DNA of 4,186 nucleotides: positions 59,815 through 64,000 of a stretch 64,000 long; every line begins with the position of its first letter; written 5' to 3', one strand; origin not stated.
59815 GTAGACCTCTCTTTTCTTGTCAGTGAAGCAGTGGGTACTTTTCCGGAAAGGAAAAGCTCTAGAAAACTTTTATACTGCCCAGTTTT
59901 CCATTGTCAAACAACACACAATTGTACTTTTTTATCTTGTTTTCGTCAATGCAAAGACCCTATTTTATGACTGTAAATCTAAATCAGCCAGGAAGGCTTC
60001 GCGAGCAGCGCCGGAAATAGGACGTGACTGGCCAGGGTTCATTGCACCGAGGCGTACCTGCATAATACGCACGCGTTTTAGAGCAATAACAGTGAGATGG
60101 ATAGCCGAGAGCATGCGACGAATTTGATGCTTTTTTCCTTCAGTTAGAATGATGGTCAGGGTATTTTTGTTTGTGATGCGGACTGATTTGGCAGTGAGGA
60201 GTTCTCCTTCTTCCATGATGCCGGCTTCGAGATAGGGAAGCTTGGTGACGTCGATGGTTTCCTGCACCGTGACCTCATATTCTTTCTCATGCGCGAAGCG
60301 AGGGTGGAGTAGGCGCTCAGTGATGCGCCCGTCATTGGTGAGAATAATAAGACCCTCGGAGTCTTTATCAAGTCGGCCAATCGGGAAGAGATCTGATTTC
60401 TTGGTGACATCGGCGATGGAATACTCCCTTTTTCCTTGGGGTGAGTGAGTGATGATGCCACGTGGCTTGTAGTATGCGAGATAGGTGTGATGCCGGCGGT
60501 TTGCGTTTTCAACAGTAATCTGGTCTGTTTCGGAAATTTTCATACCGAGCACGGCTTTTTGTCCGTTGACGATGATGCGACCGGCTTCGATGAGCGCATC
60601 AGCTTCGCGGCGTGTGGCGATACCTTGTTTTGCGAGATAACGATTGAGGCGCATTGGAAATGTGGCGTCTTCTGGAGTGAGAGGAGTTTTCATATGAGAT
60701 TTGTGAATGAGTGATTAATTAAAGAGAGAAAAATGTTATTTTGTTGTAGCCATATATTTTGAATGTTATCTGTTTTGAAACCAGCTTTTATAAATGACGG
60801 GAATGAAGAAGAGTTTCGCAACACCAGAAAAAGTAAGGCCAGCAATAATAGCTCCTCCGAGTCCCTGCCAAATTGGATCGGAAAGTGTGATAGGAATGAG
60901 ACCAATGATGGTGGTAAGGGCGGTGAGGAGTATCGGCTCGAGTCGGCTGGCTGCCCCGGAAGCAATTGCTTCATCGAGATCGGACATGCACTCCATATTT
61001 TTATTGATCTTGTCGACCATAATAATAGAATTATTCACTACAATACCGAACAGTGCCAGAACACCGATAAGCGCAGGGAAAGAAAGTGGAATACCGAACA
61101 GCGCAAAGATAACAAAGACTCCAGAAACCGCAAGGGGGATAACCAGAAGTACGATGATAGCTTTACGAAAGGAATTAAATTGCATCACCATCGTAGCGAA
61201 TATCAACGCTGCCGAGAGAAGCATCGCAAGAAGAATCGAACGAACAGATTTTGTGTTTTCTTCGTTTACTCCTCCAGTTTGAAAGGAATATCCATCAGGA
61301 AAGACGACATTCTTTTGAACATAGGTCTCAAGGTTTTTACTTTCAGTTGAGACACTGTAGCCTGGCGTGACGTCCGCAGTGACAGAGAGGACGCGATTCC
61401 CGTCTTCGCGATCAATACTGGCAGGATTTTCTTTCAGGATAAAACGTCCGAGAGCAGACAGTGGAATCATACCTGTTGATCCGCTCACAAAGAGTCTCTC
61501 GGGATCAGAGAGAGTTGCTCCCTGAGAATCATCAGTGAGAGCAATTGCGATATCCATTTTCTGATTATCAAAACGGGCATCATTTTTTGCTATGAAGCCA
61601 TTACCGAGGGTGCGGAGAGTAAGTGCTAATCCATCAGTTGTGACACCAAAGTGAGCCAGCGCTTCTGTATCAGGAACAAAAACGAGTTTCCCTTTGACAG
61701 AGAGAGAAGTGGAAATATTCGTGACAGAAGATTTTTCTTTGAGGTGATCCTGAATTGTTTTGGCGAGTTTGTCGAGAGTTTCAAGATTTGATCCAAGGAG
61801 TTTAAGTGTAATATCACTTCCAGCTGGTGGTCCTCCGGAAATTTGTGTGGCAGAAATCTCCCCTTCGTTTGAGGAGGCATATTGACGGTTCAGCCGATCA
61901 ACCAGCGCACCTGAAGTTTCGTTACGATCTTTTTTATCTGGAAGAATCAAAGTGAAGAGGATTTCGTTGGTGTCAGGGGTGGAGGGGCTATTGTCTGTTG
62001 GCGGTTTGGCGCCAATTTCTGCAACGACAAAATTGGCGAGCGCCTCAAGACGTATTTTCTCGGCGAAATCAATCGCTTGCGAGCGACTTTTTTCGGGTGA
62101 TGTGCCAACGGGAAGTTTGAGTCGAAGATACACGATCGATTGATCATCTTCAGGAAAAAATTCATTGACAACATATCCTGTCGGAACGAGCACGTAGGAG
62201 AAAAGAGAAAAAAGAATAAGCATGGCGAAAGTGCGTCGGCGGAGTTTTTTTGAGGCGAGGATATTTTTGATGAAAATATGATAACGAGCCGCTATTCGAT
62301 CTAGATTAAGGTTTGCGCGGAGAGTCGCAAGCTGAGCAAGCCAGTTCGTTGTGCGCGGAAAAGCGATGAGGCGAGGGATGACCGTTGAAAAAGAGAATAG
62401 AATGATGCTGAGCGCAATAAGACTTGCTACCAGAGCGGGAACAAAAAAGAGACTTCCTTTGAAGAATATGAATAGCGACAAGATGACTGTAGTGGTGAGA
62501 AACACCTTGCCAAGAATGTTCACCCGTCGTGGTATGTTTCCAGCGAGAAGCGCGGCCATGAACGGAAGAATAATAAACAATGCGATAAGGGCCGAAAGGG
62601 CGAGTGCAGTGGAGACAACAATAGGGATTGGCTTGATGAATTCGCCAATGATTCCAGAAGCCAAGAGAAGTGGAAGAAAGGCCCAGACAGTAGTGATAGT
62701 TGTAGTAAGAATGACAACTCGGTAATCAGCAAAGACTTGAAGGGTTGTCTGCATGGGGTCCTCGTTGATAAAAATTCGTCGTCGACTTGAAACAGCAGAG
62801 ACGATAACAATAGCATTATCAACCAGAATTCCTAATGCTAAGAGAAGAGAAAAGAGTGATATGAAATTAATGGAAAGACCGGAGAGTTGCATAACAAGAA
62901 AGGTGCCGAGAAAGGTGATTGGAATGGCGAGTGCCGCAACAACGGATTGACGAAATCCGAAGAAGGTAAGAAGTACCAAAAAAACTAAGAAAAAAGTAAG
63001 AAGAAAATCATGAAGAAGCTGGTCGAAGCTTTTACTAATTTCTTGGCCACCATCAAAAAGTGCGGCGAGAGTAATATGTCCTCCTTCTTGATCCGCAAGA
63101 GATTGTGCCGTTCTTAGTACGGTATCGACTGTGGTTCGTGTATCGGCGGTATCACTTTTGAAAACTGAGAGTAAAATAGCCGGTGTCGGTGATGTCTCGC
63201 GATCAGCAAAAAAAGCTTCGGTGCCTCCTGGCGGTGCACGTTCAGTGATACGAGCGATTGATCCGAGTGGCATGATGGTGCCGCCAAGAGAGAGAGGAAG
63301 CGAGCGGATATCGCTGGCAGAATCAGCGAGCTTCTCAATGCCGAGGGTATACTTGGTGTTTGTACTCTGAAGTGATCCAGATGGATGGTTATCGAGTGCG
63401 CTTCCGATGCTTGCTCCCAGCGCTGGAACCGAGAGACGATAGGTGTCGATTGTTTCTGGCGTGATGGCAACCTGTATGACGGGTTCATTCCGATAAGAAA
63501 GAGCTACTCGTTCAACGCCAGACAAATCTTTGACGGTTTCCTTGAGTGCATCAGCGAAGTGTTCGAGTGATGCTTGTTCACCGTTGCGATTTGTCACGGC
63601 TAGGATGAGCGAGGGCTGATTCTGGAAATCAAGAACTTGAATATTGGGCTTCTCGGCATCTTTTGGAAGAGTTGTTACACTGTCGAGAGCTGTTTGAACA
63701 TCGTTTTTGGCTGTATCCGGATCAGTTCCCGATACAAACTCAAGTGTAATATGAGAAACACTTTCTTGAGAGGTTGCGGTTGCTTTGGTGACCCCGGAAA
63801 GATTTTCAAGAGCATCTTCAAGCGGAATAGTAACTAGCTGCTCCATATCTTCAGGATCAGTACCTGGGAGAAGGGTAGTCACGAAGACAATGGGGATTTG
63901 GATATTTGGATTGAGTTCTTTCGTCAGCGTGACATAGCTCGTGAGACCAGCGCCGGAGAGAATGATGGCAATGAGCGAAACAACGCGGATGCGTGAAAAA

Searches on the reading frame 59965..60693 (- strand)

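Call 84: search_protein_families(library=pfam, proteins=[window:59965-60693:-], max_evalue=0.001)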
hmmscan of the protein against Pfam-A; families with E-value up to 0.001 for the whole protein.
window:59965-60693:- (242 aa): 2 families
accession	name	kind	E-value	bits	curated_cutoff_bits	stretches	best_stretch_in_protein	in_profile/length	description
PF00849.27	PseudoU_synth_2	-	1.3e-20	74.6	26.8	1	71-197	2-152/152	RNA pseudouridylate synthase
PF01479.30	S4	-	1.2e-09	38.2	22.8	1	14-59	1-48/48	S4 domain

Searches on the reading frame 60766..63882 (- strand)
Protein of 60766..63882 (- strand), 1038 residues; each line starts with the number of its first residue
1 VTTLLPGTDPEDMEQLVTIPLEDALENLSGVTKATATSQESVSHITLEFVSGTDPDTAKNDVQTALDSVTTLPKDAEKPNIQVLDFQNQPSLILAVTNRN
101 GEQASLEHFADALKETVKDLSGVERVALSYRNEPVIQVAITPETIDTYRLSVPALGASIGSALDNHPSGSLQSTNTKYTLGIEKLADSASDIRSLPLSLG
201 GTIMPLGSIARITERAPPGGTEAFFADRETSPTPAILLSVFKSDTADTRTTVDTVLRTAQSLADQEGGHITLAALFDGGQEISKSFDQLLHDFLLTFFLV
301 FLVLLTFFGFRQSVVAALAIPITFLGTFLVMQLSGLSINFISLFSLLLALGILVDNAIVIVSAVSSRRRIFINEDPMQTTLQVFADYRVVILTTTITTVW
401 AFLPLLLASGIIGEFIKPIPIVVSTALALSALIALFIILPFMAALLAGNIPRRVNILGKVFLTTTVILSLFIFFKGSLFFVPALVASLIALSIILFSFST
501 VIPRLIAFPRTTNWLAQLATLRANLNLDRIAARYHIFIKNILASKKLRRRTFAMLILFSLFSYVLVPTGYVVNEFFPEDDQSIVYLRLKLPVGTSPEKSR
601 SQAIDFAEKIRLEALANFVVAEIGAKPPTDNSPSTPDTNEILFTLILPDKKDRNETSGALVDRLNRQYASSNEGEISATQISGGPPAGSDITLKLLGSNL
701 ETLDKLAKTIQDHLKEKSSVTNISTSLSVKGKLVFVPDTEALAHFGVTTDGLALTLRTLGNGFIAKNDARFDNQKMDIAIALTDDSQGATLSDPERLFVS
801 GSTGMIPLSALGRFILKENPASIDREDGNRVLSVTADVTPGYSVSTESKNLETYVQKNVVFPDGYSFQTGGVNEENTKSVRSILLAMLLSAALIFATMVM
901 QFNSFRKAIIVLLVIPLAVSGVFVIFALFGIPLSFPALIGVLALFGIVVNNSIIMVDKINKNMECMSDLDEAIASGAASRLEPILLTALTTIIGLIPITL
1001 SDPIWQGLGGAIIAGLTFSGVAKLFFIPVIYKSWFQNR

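Call 84: search_protein_families(library=pfam, proteins=[window:60766-63882:-], max_evalue=0.001)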
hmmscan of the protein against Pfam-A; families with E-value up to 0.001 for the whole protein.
window:60766-63882:- (1038 aa): 2 families
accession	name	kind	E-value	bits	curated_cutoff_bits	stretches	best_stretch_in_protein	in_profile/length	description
PF00873.25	ACR_tran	-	2.4e-147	492.8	28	2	2-451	46-494/1021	AcrB/AcrD/AcrF family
PF02355.23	SecD_SecF_C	-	2.6e-06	27.4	20.5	1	880-1018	30-170/189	Protein export membrane protein SecD/SecF, C-terminal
